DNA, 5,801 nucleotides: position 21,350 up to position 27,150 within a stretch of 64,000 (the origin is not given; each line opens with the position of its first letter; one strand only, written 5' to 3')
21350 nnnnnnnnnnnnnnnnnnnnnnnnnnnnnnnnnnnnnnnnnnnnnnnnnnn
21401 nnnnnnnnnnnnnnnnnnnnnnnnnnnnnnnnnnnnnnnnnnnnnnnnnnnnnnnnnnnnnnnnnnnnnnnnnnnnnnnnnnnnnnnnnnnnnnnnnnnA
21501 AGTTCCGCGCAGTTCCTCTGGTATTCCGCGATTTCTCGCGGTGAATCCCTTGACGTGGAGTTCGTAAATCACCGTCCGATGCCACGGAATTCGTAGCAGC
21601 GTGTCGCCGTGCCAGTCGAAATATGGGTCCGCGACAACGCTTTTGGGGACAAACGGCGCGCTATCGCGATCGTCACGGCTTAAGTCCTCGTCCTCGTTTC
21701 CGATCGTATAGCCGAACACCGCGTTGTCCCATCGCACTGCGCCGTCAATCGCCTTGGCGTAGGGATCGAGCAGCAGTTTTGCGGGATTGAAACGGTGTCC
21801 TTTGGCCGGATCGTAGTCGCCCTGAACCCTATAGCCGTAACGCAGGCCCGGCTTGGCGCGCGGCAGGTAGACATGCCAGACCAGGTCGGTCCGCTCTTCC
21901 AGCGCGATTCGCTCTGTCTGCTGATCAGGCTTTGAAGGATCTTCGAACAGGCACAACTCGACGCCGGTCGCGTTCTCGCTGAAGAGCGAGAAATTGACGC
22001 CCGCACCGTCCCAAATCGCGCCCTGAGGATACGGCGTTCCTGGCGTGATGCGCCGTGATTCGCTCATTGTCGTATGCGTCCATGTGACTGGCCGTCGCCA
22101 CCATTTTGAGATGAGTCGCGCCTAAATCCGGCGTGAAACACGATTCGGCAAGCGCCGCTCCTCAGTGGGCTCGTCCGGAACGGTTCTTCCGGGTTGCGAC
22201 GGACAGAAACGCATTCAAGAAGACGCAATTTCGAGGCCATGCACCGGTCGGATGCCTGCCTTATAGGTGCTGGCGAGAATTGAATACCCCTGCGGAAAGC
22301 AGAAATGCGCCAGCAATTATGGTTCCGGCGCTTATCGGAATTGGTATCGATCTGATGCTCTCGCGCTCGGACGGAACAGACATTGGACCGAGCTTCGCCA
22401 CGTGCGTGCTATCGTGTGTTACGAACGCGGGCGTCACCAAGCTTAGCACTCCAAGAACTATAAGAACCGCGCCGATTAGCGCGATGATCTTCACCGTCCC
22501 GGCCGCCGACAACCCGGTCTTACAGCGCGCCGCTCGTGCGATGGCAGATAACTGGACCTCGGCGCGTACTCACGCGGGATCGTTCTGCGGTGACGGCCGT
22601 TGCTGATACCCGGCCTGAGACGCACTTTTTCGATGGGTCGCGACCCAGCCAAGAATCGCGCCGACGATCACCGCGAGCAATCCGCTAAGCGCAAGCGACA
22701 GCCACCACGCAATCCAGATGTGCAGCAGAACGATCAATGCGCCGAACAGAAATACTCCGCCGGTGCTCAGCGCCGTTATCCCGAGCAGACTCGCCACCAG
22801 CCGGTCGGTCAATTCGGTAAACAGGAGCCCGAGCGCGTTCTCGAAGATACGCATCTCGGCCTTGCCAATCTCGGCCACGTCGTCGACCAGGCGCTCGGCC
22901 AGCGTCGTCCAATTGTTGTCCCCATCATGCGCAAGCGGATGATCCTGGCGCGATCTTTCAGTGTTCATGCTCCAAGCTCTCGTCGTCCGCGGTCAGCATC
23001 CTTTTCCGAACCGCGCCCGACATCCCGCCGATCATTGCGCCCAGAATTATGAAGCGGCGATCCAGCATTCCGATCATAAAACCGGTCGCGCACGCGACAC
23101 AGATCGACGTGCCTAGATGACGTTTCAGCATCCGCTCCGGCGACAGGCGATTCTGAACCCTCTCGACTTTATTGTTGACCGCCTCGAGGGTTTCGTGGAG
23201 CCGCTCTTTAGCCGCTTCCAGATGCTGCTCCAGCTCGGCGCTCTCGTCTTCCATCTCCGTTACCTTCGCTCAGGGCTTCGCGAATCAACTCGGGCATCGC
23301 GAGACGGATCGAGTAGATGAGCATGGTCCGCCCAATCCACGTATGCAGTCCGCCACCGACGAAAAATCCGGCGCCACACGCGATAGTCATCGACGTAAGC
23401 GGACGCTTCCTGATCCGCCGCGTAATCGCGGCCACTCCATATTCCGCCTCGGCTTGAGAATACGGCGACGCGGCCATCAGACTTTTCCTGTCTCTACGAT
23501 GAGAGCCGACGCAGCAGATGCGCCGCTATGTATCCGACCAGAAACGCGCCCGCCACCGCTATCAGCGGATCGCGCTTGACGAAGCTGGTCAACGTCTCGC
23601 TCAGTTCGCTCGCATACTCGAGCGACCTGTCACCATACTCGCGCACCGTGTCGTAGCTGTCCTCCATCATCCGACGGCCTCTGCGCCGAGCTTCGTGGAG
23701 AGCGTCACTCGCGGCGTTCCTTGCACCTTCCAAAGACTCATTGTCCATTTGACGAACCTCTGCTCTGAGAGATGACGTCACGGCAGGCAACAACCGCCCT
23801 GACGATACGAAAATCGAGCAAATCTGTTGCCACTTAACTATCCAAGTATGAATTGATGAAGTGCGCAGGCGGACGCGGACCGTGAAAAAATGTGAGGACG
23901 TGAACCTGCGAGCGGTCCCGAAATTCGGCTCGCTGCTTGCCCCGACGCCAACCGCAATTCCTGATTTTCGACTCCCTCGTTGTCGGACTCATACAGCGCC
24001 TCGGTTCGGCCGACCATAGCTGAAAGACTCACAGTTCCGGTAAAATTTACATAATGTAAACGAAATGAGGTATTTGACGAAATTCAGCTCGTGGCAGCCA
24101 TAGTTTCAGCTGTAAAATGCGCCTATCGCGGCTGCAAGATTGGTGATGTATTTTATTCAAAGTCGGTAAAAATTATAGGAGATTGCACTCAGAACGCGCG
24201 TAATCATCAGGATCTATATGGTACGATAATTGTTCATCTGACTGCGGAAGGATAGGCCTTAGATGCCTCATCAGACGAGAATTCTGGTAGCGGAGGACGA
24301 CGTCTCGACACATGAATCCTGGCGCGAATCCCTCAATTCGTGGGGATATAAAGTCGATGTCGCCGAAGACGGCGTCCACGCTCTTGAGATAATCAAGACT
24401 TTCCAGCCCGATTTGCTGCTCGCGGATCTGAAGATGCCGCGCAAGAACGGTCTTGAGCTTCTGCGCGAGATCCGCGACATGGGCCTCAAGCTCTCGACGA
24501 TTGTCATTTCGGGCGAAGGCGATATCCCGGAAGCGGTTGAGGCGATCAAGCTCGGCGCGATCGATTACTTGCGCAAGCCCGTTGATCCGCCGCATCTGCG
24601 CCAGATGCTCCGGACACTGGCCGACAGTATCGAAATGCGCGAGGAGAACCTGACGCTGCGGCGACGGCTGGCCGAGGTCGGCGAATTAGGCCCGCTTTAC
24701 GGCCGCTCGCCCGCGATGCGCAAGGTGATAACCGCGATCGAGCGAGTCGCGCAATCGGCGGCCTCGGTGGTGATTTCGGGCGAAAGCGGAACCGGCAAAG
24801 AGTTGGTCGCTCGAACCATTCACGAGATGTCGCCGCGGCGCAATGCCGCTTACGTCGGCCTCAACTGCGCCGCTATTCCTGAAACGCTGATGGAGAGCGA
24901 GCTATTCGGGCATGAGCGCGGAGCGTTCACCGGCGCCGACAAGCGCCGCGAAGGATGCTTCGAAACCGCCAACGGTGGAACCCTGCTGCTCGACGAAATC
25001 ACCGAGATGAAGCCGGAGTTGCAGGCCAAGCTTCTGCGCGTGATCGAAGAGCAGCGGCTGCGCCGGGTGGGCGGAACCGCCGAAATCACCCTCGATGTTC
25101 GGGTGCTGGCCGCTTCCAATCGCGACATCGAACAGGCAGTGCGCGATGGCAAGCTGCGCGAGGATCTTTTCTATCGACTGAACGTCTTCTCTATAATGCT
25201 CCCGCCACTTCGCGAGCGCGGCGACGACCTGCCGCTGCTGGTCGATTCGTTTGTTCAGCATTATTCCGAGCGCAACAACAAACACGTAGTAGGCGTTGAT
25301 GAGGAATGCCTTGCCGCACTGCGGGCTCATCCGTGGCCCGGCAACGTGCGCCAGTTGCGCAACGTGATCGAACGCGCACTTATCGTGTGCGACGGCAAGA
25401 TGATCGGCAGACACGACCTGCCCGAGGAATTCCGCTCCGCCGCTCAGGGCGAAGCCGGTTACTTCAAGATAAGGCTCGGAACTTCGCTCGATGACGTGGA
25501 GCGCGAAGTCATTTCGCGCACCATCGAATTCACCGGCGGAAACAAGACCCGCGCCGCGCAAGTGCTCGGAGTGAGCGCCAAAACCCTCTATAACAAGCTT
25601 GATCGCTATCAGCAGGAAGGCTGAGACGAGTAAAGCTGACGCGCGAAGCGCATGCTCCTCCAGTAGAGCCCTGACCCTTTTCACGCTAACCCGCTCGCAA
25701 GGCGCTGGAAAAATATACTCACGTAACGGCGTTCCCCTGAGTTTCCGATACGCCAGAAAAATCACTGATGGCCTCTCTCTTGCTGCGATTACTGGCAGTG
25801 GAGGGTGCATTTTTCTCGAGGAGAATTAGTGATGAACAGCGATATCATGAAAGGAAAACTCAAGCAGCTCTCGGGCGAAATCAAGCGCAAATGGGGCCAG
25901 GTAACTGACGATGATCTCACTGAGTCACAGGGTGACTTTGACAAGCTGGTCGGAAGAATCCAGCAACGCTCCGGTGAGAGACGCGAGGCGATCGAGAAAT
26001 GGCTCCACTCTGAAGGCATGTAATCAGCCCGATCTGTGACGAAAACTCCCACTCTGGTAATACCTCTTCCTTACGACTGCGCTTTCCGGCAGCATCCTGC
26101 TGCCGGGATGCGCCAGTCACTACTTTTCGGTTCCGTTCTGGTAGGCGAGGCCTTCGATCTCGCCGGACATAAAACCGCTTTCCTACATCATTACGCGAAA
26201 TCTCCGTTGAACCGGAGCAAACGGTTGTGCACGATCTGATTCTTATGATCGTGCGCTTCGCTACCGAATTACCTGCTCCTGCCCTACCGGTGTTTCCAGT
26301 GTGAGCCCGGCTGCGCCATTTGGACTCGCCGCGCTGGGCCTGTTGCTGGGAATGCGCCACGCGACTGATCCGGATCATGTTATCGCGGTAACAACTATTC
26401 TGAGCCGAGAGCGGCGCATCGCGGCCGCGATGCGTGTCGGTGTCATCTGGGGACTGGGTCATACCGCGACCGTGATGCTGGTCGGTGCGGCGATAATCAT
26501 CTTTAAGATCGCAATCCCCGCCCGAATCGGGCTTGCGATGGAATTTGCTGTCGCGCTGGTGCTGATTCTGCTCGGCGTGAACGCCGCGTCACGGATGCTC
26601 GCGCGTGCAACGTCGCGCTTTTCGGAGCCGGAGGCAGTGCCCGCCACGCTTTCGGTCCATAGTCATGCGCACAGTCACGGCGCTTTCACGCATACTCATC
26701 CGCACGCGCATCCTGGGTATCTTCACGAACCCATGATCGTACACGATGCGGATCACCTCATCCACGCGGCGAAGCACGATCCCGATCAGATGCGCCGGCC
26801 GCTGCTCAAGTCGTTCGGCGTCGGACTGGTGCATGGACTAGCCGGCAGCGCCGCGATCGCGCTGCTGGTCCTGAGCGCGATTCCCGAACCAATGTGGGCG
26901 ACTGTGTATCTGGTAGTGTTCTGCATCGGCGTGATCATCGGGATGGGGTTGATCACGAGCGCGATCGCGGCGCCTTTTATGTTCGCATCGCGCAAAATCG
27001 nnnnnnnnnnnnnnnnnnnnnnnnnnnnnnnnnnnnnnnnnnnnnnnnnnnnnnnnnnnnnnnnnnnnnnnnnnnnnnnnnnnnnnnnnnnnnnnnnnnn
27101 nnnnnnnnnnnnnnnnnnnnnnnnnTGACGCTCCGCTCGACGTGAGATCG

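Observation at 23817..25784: Orphan sigma-54 activator flanked by two outward-firing -24/-12 promoters that drive general-stress genes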

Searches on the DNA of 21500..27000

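Call 65: search_rna_families(source=window, start=21500, end=27000, threshold=evalue, max_evalue=1)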
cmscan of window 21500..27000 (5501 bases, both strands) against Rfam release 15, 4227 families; matches with E-value up to 1: 0.
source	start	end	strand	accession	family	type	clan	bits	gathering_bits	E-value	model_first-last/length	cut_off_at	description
